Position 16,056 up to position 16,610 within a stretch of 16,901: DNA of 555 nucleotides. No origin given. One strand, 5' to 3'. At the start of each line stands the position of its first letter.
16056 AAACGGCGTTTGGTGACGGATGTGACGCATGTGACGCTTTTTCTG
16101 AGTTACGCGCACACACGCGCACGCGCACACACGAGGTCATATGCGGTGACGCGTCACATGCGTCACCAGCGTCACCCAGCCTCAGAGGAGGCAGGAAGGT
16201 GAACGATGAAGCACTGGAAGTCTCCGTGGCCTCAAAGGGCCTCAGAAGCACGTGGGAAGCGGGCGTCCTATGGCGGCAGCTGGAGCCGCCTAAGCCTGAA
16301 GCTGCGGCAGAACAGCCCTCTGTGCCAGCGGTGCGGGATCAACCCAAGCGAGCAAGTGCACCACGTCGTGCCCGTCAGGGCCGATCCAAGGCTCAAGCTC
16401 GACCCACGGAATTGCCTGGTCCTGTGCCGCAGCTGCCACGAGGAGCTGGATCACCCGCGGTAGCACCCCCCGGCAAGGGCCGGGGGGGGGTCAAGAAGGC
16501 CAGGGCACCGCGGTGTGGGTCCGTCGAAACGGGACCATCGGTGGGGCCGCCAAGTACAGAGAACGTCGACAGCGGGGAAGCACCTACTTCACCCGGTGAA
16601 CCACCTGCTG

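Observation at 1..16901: Complete circular ~16.77-kb tailed-phage-like genome with a minimal gene set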

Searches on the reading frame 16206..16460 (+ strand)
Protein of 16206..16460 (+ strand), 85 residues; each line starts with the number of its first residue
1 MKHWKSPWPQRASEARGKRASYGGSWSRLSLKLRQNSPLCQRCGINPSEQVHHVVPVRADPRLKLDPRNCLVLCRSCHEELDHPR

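Call 9: search_protein_families(library=pfam, max_evalue=0.01, proteins=[window:16206-16460:+])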
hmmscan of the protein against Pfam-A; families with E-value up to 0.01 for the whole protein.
window:16206-16460:+ (85 aa): 2 families
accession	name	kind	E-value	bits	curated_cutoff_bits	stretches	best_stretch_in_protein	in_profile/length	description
PF01844.29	HNH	-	2.6e-08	34.3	21.4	1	40-80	1-43/47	HNH endonuclease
PF13391.12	HNH_2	-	0.00076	19.7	21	1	40-83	1-60/66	HNH endonuclease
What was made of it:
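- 16206..16463 (+): HNH endonuclease g27 (85 aa), the presumed cos-cleavage cofactor of TerL. Pfam HNH 2.6e-08 (call 9).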

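Call 88: search_protein_families(library=padloc, proteins=[window:16206-16460:+], max_evalue=0.001)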
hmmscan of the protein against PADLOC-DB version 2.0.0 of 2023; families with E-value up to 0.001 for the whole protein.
window:16206-16460:+ (85 aa): 10 families
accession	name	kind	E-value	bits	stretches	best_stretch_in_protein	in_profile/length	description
PDLC00645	ZorE2|ZorE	-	2.5e-06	24.7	1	14-80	185-253/375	HNH endonuclease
PDLC04248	PDC-M01B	-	1.3e-05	23.2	1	35-80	32-77/216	-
PDLC00642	ZorE2|ZorE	-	3.1e-05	21.5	1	13-82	188-259/283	HNH endonuclease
PDLC03656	mREase_IV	-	0.00024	19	1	35-83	212-257/277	Type IV methyl-directed restriction enzyme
PDLC00644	ZorE2|ZorE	-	0.00027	18.7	1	22-83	175-240/267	HNH endonuclease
PDLC04262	PDC-M01B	-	0.00031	18.6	1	35-82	77-124/259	-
PDLC04259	PDC-M01B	-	0.00036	18.6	1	33-79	90-136/277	-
PDLC04255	PDC-M01B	-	0.00039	18.2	1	32-80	101-150/285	-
PDLC04264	PDC-M01B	-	0.00063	17.6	1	31-79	94-142/282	-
PDLC00643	ZorE2|ZorE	-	0.00095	16.5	0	18-80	195-260/282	HNH endonuclease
